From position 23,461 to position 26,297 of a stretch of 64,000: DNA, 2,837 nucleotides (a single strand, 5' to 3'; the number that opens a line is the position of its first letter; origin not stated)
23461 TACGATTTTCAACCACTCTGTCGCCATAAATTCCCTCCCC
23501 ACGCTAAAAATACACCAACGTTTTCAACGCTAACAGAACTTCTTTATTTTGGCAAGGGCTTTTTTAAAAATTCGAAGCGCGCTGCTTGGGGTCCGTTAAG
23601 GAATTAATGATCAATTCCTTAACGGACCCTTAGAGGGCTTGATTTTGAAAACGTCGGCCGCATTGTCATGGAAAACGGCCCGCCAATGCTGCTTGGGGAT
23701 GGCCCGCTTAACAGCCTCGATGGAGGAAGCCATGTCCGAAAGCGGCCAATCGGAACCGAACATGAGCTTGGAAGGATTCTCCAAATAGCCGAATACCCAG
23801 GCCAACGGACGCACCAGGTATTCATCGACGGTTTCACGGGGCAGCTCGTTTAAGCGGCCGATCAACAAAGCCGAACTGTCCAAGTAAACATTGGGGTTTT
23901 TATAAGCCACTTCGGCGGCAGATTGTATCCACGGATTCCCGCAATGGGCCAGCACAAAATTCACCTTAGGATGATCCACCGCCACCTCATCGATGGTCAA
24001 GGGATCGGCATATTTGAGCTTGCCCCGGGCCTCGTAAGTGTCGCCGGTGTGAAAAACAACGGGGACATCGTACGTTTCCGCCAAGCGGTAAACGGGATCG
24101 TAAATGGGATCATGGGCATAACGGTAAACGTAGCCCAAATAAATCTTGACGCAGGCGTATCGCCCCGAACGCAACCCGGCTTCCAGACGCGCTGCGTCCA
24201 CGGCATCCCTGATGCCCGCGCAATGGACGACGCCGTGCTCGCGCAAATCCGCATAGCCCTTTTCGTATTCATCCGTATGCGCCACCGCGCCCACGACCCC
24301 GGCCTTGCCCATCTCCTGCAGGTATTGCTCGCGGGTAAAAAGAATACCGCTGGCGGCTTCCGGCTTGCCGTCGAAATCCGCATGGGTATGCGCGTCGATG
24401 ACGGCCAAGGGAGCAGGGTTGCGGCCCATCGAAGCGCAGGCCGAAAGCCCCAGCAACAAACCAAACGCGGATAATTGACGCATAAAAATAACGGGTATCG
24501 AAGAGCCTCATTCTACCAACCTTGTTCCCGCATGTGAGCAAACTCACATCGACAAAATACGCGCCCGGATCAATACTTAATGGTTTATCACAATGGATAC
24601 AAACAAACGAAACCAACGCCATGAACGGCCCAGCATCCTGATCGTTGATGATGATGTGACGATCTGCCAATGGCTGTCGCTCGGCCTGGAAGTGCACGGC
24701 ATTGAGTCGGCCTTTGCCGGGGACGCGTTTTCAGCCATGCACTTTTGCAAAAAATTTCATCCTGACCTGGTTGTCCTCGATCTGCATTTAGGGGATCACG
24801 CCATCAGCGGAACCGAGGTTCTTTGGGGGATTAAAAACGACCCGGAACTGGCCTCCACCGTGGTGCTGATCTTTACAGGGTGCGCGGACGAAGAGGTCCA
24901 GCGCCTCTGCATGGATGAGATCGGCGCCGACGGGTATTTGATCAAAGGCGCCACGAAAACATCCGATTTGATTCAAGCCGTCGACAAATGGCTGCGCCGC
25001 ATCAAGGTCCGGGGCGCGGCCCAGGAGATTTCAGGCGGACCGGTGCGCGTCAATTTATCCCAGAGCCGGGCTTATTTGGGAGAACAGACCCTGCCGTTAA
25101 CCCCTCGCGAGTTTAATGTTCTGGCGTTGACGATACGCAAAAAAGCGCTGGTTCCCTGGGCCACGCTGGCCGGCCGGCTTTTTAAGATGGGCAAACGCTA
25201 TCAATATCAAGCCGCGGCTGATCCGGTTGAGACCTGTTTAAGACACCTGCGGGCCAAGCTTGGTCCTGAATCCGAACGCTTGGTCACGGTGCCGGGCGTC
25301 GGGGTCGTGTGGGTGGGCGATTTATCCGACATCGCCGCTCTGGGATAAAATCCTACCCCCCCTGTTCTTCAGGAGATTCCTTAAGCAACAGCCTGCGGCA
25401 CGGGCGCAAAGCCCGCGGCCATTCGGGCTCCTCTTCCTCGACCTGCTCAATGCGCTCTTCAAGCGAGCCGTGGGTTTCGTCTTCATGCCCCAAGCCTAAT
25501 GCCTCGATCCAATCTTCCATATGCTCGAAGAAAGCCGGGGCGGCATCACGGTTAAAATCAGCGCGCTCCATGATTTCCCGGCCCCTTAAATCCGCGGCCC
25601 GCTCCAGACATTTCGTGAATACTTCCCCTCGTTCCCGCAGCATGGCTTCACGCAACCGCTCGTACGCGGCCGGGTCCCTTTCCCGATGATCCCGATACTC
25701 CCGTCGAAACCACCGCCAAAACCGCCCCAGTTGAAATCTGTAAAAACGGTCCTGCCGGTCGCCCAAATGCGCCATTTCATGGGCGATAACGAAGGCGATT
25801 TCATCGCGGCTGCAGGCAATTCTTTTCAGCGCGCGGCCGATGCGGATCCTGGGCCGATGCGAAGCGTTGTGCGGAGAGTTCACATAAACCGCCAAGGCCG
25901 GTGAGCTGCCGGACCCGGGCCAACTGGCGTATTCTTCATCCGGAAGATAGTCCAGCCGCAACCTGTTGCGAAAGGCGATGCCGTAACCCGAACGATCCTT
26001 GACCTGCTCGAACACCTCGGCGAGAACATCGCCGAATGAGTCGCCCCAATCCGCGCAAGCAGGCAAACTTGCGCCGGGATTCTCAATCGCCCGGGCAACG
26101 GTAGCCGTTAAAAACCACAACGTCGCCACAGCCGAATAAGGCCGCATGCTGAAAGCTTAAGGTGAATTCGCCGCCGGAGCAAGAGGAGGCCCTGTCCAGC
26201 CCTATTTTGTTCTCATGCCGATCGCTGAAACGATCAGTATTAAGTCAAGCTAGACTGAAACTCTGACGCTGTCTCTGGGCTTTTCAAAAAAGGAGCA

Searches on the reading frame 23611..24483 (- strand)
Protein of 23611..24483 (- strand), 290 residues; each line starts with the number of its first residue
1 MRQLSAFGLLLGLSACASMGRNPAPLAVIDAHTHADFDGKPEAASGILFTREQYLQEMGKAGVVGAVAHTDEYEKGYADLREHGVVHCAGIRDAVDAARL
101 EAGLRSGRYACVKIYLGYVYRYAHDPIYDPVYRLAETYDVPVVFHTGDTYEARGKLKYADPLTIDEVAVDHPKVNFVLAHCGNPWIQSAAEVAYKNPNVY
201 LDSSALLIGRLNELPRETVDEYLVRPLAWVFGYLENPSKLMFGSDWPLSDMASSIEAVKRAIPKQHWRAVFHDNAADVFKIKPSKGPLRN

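Call 58: search_protein_families(library=pfam, proteins=[window:23611-24483:-], max_evalue=0.00001)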
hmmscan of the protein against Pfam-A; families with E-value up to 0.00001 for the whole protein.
window:23611-24483:- (290 aa): 1 family
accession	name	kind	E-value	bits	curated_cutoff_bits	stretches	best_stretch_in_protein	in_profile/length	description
PF04909.20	Amidohydro_2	-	1.9e-28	100.5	26.4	1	100-280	98-288/289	Amidohydrolase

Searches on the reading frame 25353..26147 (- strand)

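Call 59: search_protein_families(library=pfam, proteins=[window:25353-26147:-], max_evalue=0.00001)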
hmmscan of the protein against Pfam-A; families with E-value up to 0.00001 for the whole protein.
window:25353-26147:- (264 aa): 1 family
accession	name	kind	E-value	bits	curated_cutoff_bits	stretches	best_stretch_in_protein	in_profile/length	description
PF01435.24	Peptidase_M48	-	4.1e-07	30.4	20.3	0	100-131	48-79/186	Peptidase family M48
